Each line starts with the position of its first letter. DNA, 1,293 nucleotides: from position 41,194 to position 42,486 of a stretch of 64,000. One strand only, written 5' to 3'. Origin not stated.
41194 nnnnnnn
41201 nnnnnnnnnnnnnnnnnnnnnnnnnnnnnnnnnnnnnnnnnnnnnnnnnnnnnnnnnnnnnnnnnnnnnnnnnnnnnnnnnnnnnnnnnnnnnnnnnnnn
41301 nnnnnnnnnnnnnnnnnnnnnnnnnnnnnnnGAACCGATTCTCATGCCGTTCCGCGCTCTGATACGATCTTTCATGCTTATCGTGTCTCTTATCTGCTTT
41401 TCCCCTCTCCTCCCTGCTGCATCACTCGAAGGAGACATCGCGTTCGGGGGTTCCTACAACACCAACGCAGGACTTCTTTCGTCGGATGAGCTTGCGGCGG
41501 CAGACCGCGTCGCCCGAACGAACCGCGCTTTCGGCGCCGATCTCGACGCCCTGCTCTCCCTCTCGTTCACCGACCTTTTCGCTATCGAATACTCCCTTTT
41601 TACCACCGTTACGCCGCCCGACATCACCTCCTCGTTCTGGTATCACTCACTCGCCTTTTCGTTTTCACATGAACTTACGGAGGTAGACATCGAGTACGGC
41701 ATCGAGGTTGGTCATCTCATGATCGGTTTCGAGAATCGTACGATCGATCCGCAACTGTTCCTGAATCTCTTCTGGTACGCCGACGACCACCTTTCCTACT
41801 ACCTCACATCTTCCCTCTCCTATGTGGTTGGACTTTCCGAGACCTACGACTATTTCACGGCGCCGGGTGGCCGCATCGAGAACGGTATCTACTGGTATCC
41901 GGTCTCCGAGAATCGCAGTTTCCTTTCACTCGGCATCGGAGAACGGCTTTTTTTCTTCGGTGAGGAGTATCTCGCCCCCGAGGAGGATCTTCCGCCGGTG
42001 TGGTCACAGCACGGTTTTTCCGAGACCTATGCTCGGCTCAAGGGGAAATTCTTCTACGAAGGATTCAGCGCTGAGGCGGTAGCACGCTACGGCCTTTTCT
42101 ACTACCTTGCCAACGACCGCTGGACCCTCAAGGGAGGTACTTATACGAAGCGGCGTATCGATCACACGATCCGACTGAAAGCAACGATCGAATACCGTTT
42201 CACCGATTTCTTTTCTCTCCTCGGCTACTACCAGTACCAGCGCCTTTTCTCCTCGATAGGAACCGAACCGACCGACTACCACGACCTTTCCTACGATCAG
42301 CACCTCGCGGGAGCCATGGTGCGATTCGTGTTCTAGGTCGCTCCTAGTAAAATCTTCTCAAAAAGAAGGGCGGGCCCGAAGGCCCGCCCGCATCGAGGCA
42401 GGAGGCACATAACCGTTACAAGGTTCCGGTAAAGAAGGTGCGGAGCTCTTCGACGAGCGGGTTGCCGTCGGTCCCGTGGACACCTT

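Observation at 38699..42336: Five-gene translationally coupled operon: GltJ-like GYF/AgmX membrane protein, ECF sigma, anti-sigma, tiny secreted polyampholyte and outer-membrane barrel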

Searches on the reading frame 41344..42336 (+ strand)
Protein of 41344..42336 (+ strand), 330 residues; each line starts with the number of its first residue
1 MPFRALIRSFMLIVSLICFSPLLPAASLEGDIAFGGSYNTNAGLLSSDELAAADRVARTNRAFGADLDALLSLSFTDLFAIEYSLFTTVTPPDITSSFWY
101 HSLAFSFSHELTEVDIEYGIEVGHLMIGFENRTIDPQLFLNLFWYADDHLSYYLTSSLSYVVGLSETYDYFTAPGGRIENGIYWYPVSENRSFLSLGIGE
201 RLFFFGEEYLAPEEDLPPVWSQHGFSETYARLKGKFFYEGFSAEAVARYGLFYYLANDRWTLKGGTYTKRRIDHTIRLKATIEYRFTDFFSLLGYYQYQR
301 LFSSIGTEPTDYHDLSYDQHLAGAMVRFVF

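Call 3: search_protein_families(library=pfam, proteins=[window:41344-42336:+], max_evalue=0.1)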
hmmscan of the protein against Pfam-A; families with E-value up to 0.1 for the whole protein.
window:41344-42336:+ (330 aa): 0 families

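Call 4: search_protein_families(library=ncbifam, proteins=[window:41344-42336:+], max_evalue=0.1)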
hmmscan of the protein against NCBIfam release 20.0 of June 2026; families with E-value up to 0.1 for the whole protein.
window:41344-42336:+ (330 aa): 0 families

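Call 18: find_homologous_proteins(query=window:41344-42336:+)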
Query window:41344-42336:+ (330 aa): 10 proteins with E <= 0.001 among 3136 candidates.
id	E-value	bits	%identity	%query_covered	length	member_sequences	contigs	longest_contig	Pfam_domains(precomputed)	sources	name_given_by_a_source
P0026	3.5e-219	745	100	100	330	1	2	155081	-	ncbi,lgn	-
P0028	4.1e-178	610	82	100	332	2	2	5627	-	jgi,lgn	-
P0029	3.9e-146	505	70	100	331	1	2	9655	-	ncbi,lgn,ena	-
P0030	4.6e-142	491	70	100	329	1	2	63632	-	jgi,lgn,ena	-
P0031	1.4e-99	352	54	92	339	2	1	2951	-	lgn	-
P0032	4.1e-99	350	53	98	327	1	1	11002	-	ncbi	-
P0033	5.8e-99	350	53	98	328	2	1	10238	-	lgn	-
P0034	2.1e-98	348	53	92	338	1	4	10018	-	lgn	-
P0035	5.7e-98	347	54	92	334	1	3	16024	-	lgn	-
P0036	1.2e-97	346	53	98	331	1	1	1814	-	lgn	-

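Call 20: find_encoding_contigs(protein=P0035, flank=10000, max_places=3)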
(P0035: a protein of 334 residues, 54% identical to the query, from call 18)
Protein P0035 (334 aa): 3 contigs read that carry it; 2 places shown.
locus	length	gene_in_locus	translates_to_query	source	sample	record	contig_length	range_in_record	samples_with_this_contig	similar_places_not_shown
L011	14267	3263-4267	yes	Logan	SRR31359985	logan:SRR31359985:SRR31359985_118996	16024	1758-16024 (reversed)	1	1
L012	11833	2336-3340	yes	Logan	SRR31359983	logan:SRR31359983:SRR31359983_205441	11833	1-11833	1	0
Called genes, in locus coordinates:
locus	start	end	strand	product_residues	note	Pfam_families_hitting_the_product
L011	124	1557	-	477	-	-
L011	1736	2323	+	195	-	PF04542:Sigma70_r2, PF08281:Sigma70_r4_2, PF04545:Sigma70_r4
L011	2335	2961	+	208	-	-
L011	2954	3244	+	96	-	-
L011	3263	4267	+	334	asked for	-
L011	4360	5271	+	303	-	-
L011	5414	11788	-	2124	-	PF13205:Big_5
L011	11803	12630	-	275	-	PF13505:OMP_b-brl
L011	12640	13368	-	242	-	PF04234:CopC (faint), PF13205:Big_5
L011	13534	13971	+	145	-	-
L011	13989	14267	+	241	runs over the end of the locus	-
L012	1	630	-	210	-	?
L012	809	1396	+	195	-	PF04542:Sigma70_r2, PF08281:Sigma70_r4_2, PF04545:Sigma70_r4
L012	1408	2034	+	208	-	-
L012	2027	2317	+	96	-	-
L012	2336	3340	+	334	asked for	-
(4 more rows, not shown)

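Call 21: find_encoding_contigs(protein=P0032, flank=10000, max_places=2)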
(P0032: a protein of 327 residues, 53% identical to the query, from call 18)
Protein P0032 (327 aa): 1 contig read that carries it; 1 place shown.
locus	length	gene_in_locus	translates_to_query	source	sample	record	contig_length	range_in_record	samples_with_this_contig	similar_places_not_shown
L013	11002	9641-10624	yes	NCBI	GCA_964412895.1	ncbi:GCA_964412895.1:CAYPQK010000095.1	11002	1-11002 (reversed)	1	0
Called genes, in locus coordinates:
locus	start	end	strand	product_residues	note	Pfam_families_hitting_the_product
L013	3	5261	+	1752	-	?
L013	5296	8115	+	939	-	PF00759:Glyco_hydro_9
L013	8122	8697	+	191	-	PF04542:Sigma70_r2, PF08281:Sigma70_r4_2, PF04545:Sigma70_r4 (weak)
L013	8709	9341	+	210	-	-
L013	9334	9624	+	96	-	-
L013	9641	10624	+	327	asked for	-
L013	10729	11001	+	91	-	?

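Call 25: predict_structure(protein=window:41344-42336:+)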
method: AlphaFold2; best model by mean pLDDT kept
length: 330 residues; sequences in the alignment: 1
mean_pLDDT: 33.8   pTM: 0.18
mean pLDDT of the five models: 33.8, 31.3, 30.1, 29.0, 27.6
residues with pLDDT >= 90: 0; 70-90: 0; 50-70: 0; < 50: 330
segments of 3 or more residues with pLDDT < 50: 1-330
pLDDT, mean of each block of 10 residues (from residue 1): 37 41 31 29 38 39 38 37 33 27 28 29 31 37 35 30 31 38 36 33 36 40 36 31 32 29 28 26 30 37 38 41 34
secondary structure, 60 per line:
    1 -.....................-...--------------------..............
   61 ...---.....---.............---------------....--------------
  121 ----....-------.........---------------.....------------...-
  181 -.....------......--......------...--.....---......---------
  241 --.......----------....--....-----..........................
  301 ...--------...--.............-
elements in order: H2-22 H47-63 H67-71 H75-87 E103-106 E125-128 H136-144 E160-164 E177-179 E182-186 E193-198 E201-206 H218-222 H226-231 H243-249 E260-263 E266-269 H275-303 H317-329

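Call 63: search_protein_families(library=pfam, proteins=[L033:348-1223:+, L033:1213-1818:+, L033:2862-3410:+, L011:124-1557:-, L011:4360-5271:+, L039:423-6473:+, L013:3-5261:+], max_evalue=0.01)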
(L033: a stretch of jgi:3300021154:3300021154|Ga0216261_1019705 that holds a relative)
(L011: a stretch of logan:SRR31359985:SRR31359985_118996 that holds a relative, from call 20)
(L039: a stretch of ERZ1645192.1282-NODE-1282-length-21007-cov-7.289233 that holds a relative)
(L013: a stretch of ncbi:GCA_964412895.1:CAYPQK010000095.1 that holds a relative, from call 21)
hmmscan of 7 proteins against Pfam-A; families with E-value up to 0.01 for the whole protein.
L033:348-1223:+ (291 aa): 1 family
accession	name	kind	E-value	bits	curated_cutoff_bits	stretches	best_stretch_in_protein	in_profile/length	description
PF13490.11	zf-HC2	-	0.0071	16.9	22.2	0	46-79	1-34/35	Putative zinc-finger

L033:1213-1818:+ (201 aa): 0 families

L033:2862-3410:+ (183 aa): 1 family
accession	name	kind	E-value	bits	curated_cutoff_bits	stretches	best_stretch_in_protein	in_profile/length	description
PF07715.20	Plug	-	1.4e-20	74.2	23.9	1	58-163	4-106/107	TonB-dependent Receptor Plug Domain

L011:124-1557:- (477 aa): 0 families

L011:4360-5271:+ (303 aa): 1 family
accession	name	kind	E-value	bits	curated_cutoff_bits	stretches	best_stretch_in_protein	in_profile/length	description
PF13948.11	DUF4215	-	9.9e-05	23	27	0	122-152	19-46/47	Domain of unknown function (DUF4215)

L039:423-6473:+ (2016 aa): 11 families
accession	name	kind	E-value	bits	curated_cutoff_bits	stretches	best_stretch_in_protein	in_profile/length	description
PF24681.1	Kelch_KLHDC2_KLHL20_DRC7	-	8.4e-64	215.3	50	3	990-1218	9-221/221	KLHDC2/KLHL20/DRC7 Kelch-repeats domain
PF24981.1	Beta-prop_ATRN-LZTR1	-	2.8e-60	204.5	50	4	1057-1252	4-201/289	Attractin/LZTR1 beta-propeller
PF13418.12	Kelch_4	-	6.3e-27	93.7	21.6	2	1302-1348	1-47/49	Galactose oxidase, central domain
PF00059.27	Lectin_C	-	2.2e-25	89.9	22.6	2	1876-1988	2-107/107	Lectin C-type domain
PF13415.12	Kelch_3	-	1.2e-23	83.2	22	3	1368-1419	2-48/48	Galactose oxidase, central domain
PF13854.13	Kelch_HCF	-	8.5e-18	65.1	113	1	1122-1236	156-275/345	Host cell factor, Kelch-repeats domain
PF13964.12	Kelch_6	-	5.1e-16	58.5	25.3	1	1304-1346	4-44/50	Kelch motif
PF07646.21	Kelch_2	-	2.8e-13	49.5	21.3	0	1315-1347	12-46/48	Kelch motif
PF01344.31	Kelch_1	-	5.1e-11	42.3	20.1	1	1315-1347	12-44/46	Kelch motif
PF24996.1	NANM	-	2e-09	37.3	45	1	1202-1251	55-104/350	N-acetylneuraminate epimerase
PF19077.6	Big_13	-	2.1e-08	35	27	0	505-563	46-101/102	Bacterial Ig-like domain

L013:3-5261:+ (1752 aa): 12 families
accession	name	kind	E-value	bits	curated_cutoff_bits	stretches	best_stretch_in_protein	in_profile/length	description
PF24681.1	Kelch_KLHDC2_KLHL20_DRC7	-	5.3e-69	232.3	50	4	839-989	9-151/221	KLHDC2/KLHL20/DRC7 Kelch-repeats domain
PF24981.1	Beta-prop_ATRN-LZTR1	-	8e-56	189.8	50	4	794-986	5-199/289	Attractin/LZTR1 beta-propeller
PF13418.12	Kelch_4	-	3.1e-33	113.9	21.6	2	1038-1084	1-47/49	Galactose oxidase, central domain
PF13415.12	Kelch_3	-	7.7e-33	112.4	22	5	894-932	2-37/48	Galactose oxidase, central domain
PF00059.27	Lectin_C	-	1.2e-25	90.8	22.6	2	1481-1598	4-106/107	Lectin C-type domain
PF13964.12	Kelch_6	-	5.2e-25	87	25.3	2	1040-1082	4-44/50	Kelch motif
PF01344.31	Kelch_1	-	7.8e-18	64.1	20.1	1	1050-1083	11-44/46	Kelch motif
PF13854.13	Kelch_HCF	-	8.1e-18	65.2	113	1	890-972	197-275/345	Host cell factor, Kelch-repeats domain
PF07646.21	Kelch_2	-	1.8e-16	59.6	21.3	0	1045-1083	6-46/48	Kelch motif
PF24996.1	NANM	-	4.9e-11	42.5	45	1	911-986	30-103/350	N-acetylneuraminate epimerase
PF19077.6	Big_13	-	6.3e-11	43.1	27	0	241-298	47-101/102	Bacterial Ig-like domain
PF19078.6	Big_12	-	0.0003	21.4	27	0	9-95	1-92/102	Bacterial Ig-like domain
